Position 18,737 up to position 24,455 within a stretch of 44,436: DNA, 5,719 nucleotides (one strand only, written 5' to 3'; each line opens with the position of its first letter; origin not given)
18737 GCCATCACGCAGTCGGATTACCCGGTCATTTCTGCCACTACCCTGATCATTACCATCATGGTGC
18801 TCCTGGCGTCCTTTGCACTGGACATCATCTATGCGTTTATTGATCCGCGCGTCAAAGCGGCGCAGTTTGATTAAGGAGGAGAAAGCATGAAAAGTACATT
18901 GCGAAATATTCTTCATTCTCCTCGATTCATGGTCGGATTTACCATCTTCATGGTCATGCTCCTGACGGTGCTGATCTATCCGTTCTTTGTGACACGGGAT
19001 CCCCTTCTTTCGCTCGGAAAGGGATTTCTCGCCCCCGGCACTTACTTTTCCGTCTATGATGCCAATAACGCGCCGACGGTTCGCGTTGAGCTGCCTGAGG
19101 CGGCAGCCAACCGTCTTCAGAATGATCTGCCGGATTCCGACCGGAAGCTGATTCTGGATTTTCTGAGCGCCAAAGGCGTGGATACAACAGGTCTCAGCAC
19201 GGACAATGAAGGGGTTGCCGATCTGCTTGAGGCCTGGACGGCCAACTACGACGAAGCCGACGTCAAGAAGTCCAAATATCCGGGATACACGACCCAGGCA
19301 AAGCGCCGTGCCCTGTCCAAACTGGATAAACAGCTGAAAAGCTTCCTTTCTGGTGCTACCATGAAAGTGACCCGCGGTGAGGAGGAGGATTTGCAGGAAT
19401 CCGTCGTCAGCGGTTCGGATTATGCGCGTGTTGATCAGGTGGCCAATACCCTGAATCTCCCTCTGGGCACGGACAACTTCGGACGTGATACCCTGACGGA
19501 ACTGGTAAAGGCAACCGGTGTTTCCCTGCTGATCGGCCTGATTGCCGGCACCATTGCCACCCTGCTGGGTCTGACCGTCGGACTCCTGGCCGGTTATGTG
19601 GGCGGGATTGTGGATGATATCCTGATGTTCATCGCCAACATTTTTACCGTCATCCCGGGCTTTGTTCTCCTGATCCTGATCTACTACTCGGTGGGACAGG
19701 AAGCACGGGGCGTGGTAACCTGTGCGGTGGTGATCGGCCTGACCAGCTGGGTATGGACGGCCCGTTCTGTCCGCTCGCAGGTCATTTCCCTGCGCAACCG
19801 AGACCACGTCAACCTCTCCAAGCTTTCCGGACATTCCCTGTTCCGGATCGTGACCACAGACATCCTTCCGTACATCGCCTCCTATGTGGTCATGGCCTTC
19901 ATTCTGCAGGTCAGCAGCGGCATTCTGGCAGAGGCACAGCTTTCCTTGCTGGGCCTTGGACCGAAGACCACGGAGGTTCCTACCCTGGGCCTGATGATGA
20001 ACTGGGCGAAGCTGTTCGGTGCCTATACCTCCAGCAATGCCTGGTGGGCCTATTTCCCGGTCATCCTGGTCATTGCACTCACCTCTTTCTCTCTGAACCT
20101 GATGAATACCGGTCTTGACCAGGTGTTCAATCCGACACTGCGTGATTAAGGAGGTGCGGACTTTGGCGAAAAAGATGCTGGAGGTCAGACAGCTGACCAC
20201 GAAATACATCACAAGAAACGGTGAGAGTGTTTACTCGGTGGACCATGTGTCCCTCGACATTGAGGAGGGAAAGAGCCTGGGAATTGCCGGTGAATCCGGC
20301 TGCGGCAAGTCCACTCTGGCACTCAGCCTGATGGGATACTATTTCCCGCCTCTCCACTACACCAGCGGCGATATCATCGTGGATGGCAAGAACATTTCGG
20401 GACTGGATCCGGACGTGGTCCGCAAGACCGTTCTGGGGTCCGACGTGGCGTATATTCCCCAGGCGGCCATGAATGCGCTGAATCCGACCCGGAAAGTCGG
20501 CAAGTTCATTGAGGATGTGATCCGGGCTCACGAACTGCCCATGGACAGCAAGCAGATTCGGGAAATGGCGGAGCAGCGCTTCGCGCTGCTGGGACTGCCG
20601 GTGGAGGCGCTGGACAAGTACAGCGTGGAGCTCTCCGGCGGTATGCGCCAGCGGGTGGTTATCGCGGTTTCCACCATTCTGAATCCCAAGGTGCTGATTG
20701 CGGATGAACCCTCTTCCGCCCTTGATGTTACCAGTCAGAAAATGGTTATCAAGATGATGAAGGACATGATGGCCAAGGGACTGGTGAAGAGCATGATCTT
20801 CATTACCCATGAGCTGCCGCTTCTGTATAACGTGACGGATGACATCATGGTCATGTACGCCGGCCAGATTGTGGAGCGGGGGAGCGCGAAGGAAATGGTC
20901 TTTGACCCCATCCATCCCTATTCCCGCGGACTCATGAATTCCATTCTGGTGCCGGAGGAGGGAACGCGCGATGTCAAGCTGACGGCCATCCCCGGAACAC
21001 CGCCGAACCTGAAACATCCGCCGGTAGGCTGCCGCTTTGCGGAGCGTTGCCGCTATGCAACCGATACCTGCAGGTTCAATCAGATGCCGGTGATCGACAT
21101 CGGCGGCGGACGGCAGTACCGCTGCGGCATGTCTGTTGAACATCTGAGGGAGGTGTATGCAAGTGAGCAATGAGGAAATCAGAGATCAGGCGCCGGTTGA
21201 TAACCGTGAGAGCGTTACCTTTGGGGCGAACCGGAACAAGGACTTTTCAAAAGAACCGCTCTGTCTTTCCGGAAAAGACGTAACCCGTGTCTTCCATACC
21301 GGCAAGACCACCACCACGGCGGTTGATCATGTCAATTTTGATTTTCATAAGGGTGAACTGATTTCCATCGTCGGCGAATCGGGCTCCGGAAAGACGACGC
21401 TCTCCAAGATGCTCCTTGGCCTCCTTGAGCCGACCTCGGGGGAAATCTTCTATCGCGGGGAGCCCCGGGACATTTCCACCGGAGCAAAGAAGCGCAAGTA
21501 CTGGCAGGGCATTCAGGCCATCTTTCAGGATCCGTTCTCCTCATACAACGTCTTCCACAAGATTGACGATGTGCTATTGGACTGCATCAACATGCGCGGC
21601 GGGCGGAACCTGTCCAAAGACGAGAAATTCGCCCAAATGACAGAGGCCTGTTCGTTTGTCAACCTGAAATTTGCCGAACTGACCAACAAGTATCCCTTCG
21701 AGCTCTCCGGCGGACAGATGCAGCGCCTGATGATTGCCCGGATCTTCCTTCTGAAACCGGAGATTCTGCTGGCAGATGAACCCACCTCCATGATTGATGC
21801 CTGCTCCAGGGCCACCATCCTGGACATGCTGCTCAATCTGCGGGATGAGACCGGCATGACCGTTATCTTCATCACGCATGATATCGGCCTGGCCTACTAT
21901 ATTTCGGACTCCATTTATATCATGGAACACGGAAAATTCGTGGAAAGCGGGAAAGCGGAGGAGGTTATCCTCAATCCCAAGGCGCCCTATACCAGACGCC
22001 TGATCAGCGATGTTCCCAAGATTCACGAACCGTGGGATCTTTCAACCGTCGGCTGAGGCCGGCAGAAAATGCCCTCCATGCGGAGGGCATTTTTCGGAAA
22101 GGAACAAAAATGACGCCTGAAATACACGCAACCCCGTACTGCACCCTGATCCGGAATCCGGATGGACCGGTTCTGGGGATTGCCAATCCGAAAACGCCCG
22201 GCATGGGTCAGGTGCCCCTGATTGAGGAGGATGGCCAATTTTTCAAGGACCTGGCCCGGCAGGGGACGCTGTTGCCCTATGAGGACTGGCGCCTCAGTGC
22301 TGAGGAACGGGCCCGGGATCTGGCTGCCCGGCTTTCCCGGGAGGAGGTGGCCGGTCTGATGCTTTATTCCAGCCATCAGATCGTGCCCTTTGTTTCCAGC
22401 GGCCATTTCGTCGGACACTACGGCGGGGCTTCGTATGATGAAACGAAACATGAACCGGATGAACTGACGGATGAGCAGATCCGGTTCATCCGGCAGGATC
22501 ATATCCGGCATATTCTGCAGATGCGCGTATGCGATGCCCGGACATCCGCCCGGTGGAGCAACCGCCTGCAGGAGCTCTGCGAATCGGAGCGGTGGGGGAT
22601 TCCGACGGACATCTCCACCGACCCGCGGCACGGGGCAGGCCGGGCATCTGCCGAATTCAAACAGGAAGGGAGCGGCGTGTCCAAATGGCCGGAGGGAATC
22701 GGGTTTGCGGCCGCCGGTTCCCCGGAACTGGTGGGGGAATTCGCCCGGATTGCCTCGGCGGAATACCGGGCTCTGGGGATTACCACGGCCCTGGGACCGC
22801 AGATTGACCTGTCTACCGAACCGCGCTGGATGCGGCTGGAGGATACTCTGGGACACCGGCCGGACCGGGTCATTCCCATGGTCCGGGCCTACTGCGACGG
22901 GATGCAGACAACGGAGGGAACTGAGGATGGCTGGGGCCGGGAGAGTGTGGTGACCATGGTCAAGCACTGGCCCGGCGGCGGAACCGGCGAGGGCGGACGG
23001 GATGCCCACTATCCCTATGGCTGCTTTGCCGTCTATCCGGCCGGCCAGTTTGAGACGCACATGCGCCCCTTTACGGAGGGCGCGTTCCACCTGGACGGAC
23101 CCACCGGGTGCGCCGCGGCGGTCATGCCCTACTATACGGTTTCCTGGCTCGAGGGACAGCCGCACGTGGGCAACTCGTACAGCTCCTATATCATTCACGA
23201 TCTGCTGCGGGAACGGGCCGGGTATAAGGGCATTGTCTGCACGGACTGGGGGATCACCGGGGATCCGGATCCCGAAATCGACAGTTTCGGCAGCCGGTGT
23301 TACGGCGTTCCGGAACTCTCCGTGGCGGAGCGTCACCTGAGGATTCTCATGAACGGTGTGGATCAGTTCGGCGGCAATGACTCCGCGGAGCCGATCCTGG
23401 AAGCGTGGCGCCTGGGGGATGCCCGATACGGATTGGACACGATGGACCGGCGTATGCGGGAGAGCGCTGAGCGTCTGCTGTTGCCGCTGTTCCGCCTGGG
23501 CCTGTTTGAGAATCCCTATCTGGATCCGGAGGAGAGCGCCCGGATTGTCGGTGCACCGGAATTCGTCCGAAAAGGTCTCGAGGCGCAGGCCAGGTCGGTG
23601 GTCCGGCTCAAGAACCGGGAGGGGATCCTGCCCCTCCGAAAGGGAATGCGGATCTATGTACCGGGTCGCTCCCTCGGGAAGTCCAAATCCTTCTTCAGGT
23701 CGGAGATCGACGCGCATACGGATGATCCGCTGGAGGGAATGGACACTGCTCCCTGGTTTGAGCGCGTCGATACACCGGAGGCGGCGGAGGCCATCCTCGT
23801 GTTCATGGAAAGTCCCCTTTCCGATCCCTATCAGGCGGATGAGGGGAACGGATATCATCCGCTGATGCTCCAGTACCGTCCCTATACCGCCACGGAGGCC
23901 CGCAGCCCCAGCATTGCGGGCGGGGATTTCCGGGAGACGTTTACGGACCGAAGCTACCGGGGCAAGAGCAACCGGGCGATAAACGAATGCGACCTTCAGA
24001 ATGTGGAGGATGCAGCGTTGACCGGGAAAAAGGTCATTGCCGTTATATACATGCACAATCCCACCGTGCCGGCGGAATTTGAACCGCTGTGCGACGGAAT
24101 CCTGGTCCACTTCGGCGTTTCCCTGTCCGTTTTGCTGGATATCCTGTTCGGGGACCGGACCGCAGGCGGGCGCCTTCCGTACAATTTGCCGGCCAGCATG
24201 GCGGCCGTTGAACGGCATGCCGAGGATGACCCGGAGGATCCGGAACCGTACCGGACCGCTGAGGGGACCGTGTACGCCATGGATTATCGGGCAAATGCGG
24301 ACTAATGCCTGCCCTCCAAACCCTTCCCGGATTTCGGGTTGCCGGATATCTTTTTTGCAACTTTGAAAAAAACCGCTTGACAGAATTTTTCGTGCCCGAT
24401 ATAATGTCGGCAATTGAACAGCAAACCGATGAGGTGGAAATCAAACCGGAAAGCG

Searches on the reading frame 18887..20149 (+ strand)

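Call 67: search_protein_families(library=pfam, proteins=[window:18887-20149:+], max_evalue=0.00001)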
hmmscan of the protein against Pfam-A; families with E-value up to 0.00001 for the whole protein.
window:18887-20149:+ (420 aa): 1 family
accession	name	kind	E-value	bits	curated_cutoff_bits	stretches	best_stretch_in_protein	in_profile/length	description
PF00528.27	BPD_transp_1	-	1.3e-24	87.4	26.4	1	228-412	1-180/184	Binding-protein-dependent transport system inner membrane component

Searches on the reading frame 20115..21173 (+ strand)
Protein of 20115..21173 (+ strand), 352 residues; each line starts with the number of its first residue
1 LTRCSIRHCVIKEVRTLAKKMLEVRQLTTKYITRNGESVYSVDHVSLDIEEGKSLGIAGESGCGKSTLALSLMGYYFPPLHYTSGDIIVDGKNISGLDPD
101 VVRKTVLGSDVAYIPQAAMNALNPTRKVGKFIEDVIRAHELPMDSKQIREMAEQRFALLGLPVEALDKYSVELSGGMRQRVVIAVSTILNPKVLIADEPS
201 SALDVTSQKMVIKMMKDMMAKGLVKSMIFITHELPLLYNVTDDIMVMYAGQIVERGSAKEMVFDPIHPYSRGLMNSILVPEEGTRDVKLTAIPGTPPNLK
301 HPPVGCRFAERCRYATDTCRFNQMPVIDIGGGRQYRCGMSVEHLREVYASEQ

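Call 67: search_protein_families(library=pfam, proteins=[window:20115-21173:+], max_evalue=0.00001)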
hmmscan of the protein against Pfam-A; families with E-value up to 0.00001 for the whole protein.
window:20115-21173:+ (352 aa): 2 families
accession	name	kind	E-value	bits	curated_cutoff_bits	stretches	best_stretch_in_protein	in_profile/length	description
PF00005.33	ABC_tran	-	3.1e-25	89.8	25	1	43-200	2-136/137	ABC transporter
PF08352.17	oligo_HPY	-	2e-17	63.7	27.1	1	253-319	1-65/65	Oligopeptide/dipeptide transporter, C-terminal region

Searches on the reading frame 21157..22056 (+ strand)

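Call 67: search_protein_families(library=pfam, proteins=[window:21157-22056:+], max_evalue=0.00001)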
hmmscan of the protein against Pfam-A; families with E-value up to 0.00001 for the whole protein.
window:21157-22056:+ (299 aa): 2 families
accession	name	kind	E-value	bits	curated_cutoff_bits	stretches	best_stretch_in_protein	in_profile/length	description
PF00005.33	ABC_tran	-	1.1e-30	107.4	25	1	57-211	2-137/137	ABC transporter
PF08352.17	oligo_HPY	-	4.2e-06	27.5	27.1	1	262-294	1-33/65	Oligopeptide/dipeptide transporter, C-terminal region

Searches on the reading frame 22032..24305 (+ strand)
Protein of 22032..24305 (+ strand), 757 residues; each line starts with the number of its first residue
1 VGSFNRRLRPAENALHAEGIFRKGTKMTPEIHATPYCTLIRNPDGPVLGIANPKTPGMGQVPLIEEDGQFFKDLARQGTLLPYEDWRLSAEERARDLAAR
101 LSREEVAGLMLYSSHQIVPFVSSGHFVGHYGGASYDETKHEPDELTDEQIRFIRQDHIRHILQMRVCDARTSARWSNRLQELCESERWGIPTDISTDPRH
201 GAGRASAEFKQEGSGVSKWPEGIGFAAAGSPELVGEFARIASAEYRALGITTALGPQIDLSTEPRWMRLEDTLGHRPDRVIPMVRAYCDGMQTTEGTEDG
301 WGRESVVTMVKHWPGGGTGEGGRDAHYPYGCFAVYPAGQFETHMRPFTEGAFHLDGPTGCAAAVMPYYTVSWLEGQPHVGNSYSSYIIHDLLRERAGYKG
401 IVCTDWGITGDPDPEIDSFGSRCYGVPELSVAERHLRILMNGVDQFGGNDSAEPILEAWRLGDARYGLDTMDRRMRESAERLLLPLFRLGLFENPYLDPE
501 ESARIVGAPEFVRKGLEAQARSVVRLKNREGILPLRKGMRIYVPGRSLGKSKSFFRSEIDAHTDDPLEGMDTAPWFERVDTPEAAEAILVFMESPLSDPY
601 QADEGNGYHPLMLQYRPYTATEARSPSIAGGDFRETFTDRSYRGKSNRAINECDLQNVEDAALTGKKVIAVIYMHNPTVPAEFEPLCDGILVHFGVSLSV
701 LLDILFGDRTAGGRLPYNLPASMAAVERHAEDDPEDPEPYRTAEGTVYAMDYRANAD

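Call 67: search_protein_families(library=pfam, proteins=[window:22032-24305:+], max_evalue=0.00001)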
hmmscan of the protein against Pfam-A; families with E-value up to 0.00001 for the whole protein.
window:22032-24305:+ (757 aa): 2 families
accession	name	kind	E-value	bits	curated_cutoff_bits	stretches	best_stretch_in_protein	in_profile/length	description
PF00933.27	Glyco_hydro_3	-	1e-26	94.6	27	1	150-408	21-254/316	Glycosyl hydrolase family 3 N terminal domain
PF01915.27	Glyco_hydro_3_C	-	5.9e-11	43.1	31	1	524-752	2-196/200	Glycosyl hydrolase family 3 C-terminal domain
